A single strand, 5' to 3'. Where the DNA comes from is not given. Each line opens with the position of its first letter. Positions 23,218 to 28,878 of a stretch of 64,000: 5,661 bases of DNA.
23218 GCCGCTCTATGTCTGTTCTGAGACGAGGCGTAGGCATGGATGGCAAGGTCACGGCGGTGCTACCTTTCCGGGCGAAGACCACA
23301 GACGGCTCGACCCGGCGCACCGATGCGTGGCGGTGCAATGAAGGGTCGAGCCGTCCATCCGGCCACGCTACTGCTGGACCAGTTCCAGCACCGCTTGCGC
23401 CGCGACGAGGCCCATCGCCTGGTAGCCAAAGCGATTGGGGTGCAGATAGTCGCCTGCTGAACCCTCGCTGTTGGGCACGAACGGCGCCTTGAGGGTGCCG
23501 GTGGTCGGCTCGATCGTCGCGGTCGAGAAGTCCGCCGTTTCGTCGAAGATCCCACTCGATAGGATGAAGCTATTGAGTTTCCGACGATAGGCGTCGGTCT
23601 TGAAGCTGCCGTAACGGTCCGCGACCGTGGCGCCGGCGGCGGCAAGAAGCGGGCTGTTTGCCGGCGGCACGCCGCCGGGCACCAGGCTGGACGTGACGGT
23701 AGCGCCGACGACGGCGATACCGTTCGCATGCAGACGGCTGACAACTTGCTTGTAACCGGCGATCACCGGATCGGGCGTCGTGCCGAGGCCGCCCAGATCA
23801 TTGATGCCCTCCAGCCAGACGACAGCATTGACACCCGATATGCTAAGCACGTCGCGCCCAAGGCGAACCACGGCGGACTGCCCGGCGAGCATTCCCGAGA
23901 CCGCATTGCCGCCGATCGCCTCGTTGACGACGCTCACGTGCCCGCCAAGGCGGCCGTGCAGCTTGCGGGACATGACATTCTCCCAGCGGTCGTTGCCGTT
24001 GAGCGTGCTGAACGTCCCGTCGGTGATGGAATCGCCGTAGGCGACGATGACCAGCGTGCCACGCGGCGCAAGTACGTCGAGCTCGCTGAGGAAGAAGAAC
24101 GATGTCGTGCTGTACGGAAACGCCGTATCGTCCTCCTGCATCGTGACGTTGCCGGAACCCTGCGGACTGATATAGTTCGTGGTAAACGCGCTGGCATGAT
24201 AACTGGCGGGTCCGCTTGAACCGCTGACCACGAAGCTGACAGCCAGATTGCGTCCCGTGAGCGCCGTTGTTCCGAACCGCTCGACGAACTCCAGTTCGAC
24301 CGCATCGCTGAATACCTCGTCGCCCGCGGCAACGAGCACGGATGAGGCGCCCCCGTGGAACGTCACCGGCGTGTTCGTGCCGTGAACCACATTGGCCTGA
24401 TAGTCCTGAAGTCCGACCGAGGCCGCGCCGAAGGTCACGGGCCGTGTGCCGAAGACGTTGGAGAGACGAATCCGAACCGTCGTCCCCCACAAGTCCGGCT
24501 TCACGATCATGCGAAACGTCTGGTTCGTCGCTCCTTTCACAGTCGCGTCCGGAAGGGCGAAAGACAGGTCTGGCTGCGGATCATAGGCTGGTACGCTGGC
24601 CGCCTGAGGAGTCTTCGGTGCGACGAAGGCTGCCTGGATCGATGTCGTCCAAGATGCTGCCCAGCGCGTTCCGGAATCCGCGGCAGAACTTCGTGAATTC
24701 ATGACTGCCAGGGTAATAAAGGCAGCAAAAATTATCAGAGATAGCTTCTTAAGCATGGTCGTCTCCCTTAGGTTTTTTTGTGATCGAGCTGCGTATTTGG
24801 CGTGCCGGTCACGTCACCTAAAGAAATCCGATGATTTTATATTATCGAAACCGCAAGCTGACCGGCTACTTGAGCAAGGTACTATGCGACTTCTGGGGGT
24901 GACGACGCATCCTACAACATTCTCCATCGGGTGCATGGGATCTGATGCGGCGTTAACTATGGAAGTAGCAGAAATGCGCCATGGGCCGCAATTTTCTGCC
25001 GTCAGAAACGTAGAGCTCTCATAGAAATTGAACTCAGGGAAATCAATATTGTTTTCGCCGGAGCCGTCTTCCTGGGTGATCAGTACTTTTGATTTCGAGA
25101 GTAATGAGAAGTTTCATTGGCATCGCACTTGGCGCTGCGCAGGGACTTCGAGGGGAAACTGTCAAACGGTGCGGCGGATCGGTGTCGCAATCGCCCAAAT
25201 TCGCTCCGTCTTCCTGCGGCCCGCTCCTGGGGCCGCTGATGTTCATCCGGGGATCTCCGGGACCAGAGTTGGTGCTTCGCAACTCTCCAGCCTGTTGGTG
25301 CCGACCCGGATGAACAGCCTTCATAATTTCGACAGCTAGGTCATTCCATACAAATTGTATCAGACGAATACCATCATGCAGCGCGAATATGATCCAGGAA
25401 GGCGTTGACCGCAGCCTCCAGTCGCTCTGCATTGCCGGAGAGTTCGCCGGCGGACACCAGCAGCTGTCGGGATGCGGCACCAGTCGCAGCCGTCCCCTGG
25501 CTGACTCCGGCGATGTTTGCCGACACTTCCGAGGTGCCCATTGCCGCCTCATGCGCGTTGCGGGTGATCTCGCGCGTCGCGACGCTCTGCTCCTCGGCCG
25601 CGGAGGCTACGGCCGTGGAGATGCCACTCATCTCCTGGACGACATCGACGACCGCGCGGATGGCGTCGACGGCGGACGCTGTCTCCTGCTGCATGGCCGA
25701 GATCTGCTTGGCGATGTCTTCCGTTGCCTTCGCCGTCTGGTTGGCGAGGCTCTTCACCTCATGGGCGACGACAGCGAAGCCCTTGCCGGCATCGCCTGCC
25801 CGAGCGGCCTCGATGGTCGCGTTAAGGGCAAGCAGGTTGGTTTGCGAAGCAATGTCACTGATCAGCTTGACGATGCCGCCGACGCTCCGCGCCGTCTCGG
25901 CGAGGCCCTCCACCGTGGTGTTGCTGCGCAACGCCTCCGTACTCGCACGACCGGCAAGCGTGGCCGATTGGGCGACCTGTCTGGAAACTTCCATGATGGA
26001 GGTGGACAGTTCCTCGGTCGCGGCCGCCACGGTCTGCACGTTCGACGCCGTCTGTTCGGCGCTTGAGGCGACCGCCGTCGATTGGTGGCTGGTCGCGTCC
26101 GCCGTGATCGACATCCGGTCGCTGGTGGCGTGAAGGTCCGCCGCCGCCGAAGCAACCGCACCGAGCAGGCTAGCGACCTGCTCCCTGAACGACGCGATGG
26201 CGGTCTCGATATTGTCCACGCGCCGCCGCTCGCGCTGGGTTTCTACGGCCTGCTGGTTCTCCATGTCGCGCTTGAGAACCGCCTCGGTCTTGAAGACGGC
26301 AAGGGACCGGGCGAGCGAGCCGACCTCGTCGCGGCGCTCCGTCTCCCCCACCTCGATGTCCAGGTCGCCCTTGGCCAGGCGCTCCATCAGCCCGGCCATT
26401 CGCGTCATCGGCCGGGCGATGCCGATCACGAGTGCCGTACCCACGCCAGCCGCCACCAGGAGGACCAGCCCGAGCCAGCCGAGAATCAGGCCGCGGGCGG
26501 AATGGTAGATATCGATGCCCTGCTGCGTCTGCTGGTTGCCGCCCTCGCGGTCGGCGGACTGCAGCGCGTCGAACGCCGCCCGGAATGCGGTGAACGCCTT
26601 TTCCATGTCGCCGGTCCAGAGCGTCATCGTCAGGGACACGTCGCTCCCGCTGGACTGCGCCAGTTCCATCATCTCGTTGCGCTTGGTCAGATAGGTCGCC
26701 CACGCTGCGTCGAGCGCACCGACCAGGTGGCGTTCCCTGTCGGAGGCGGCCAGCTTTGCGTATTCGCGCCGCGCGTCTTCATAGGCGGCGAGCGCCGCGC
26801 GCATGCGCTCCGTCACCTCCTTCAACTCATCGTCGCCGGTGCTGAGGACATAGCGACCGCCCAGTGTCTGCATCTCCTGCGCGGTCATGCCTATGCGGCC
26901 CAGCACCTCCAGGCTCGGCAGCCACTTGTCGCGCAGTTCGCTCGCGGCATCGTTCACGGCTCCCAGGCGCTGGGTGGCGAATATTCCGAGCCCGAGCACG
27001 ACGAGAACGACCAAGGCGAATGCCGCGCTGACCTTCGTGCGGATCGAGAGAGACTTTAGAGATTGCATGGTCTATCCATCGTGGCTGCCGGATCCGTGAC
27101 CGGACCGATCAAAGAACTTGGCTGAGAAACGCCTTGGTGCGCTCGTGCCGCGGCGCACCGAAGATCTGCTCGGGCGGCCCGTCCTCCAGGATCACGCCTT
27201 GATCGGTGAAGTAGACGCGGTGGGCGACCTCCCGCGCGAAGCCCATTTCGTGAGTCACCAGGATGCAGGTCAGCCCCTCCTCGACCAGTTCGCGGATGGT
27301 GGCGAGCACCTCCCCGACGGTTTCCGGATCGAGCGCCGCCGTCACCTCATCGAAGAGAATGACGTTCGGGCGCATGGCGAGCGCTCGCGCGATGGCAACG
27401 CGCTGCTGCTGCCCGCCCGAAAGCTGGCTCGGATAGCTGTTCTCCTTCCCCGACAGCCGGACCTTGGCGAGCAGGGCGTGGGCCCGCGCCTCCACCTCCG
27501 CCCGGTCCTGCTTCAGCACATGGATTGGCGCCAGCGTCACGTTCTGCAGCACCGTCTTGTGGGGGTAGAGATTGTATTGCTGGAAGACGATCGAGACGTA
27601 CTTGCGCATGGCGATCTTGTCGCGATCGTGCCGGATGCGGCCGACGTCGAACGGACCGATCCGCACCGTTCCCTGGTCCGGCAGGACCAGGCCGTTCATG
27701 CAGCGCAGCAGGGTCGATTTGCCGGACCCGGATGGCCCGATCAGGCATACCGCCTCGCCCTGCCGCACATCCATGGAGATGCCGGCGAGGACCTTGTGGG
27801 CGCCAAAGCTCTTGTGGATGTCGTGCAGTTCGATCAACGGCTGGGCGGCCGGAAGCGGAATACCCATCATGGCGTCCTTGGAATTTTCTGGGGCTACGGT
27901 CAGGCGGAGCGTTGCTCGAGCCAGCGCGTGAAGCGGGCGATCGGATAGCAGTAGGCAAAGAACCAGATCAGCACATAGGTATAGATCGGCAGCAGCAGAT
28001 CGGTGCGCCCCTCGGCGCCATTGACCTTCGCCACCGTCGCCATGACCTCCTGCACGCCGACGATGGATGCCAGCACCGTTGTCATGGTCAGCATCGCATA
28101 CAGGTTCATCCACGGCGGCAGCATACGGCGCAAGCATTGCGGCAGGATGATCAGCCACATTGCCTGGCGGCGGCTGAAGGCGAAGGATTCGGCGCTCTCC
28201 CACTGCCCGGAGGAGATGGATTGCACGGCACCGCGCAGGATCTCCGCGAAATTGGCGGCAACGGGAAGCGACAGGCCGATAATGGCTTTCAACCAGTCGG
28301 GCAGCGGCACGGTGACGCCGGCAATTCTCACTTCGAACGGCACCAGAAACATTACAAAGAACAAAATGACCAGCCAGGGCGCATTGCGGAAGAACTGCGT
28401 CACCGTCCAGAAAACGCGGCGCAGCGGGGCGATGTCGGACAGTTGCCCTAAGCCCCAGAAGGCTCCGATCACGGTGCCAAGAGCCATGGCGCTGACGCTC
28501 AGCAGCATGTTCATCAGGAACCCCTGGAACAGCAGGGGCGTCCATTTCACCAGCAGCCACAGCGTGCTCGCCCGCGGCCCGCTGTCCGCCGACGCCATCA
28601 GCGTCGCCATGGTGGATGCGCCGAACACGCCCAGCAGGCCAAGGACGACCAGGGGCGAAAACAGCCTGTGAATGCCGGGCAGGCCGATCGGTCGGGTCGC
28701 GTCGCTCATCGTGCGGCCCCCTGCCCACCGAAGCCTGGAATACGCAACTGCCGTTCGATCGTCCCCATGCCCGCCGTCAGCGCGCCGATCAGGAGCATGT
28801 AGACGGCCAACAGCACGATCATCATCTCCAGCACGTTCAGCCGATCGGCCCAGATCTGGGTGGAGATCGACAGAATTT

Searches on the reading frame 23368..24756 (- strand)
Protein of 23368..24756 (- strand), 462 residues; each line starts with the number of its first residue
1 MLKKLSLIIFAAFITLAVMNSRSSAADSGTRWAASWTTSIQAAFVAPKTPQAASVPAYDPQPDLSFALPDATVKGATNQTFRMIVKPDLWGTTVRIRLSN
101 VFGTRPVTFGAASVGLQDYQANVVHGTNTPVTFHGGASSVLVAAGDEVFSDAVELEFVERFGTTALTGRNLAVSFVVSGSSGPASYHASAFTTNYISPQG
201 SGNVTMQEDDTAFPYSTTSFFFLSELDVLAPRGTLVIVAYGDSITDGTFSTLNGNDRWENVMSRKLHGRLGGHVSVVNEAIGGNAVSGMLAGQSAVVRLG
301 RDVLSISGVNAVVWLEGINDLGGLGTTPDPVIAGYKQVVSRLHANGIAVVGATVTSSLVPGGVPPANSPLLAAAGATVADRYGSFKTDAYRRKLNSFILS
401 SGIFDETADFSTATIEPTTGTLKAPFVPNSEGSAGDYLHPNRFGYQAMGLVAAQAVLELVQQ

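Call 6: search_protein_families(library=pfam, proteins=[window:23368-24756:-], max_evalue=0.001)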
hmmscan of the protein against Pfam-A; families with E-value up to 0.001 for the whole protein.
window:23368-24756:- (462 aa): 2 families
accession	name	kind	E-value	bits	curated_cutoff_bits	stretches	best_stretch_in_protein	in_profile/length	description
PF13472.12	Lipase_GDSL_2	-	5.9e-20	72.9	32.9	1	239-447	1-178/178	GDSL-like Lipase/Acylhydrolase family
PF00657.28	Lipase_GDSL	-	3e-13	50.9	23.6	1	237-449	1-205/208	GDSL-like Lipase/Acylhydrolase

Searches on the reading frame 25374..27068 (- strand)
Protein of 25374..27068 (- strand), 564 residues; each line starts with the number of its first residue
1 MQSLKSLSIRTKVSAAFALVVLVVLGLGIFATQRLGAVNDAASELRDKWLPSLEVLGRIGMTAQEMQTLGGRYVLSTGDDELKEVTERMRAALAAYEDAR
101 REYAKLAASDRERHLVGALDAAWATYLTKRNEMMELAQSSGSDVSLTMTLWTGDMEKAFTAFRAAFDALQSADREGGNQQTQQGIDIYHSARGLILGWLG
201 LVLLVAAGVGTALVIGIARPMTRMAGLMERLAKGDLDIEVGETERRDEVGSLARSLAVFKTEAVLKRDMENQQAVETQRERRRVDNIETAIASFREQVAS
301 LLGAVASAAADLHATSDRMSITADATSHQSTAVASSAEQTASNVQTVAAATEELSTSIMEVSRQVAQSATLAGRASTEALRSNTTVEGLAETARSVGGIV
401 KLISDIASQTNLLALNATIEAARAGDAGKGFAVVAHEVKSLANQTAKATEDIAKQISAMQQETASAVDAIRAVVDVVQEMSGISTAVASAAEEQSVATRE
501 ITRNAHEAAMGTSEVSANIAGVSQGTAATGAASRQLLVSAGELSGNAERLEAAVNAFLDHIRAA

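Call 6: search_protein_families(library=pfam, proteins=[window:25374-27068:-], max_evalue=0.001)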
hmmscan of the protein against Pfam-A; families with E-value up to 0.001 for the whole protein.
window:25374-27068:- (564 aa): 3 families
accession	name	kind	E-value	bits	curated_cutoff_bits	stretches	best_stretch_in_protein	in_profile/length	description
PF00015.26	MCPsignal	-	1.1e-29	103.9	34.6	1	383-528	22-167/172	Methyl-accepting chemotaxis protein (MCP) signalling domain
PF12729.13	4HB_MCP_1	-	8.1e-16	58.5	27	1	7-184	2-177/181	Four helix bundle sensory module for signal transduction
PF00672.30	HAMP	-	6.5e-08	33.2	25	1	217-256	6-44/53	HAMP domain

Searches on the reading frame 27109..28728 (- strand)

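Call 6: search_protein_families(library=pfam, proteins=[window:27109-28728:-], max_evalue=0.001)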
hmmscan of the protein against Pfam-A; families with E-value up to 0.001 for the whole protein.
window:27109-28728:- (539 aa): 6 families
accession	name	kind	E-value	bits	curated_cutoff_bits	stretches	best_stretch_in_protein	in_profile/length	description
PF00005.33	ABC_tran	-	1.7e-34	119.8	25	1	315-464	2-137/137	ABC transporter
PF02463.25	SMC_N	-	2.4e-09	37.4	40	1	325-508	25-214/220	RecF/RecN/SMC N terminal domain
PF13304.12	AAA_21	-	6.9e-09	36.6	27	0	432-495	234-300/304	AAA domain, putative AbiEii toxin, Type IV TA system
PF13555.12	AAA_29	-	2.1e-05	24.6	27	1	319-352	17-50/61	P-loop containing region of AAA domain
PF13191.12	AAA_16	-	0.0002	22.4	32.6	1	321-463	19-142/167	AAA ATPase domain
PF13401.12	AAA_22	-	0.00032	21.4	27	0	325-491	6-121/130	AAA domain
